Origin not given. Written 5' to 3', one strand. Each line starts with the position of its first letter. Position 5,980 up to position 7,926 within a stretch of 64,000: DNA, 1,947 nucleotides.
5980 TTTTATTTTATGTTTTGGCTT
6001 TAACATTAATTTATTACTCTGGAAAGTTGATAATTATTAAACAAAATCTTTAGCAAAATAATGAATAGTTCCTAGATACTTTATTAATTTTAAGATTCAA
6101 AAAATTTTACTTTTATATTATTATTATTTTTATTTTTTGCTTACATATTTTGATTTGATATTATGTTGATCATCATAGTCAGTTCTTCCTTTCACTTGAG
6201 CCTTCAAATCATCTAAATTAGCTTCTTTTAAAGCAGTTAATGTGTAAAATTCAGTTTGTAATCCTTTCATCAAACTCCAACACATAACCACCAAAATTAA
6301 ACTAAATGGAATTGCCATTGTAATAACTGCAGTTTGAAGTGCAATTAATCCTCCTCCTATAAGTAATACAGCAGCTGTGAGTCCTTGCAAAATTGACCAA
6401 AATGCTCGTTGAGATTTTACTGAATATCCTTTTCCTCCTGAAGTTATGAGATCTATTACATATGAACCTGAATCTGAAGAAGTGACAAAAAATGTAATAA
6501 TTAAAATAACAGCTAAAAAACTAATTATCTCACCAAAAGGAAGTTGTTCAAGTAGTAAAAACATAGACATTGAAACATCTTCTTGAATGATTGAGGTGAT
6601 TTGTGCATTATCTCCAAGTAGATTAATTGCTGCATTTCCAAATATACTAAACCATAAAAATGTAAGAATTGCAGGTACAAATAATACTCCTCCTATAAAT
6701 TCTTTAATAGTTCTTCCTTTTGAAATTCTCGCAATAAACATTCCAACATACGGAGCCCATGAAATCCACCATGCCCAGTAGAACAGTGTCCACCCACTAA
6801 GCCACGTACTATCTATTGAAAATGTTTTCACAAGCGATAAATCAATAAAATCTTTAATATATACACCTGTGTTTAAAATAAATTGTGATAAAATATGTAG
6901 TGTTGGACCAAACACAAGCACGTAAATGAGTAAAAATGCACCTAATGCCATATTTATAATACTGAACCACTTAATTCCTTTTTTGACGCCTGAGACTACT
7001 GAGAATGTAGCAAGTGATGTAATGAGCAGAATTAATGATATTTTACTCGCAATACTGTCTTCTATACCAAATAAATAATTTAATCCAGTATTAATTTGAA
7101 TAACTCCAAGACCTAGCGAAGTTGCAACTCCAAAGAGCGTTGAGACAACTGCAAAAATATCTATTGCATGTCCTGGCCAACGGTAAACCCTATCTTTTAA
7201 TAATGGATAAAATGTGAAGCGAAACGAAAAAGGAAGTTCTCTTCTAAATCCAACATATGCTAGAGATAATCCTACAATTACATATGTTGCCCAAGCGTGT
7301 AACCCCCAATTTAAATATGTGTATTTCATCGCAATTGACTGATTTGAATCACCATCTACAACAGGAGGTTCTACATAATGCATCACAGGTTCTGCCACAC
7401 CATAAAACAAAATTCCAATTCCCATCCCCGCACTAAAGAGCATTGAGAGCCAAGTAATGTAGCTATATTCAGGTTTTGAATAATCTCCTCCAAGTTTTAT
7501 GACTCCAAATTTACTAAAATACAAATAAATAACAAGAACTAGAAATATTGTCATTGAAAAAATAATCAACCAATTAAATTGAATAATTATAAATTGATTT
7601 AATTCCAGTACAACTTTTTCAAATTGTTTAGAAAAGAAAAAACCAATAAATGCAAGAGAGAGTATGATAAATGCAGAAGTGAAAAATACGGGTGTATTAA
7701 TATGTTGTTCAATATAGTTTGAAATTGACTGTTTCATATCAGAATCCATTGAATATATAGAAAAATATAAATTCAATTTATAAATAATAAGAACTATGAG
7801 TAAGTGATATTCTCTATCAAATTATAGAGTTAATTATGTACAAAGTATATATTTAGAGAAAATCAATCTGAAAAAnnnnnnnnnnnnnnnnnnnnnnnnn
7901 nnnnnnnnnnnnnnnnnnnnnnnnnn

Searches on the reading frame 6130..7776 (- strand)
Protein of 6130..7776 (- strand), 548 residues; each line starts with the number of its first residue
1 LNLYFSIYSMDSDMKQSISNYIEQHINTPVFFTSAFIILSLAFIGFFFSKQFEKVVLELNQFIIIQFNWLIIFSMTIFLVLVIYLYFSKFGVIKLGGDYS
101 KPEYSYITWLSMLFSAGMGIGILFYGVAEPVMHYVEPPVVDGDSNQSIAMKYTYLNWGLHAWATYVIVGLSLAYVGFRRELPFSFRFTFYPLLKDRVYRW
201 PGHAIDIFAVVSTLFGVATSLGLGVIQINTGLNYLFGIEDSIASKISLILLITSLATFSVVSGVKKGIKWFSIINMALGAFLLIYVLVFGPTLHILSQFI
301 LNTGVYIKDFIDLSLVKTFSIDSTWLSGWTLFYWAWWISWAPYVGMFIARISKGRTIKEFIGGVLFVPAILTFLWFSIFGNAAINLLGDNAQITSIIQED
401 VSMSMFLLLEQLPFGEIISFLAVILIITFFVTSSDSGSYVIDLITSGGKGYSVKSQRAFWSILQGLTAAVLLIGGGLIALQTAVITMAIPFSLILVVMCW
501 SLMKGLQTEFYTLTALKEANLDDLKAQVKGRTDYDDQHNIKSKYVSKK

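Call 46: search_protein_families(library=pfam, proteins=[window:6130-7776:-], max_evalue=0.001)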
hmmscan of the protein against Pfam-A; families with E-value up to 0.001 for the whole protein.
window:6130-7776:- (548 aa): 1 family
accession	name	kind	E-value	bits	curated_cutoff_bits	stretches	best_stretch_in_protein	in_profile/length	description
PF02028.23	BCCT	-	1.1e-178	595.1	27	1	30-508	1-484/485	BCCT, betaine/carnitine/choline family transporter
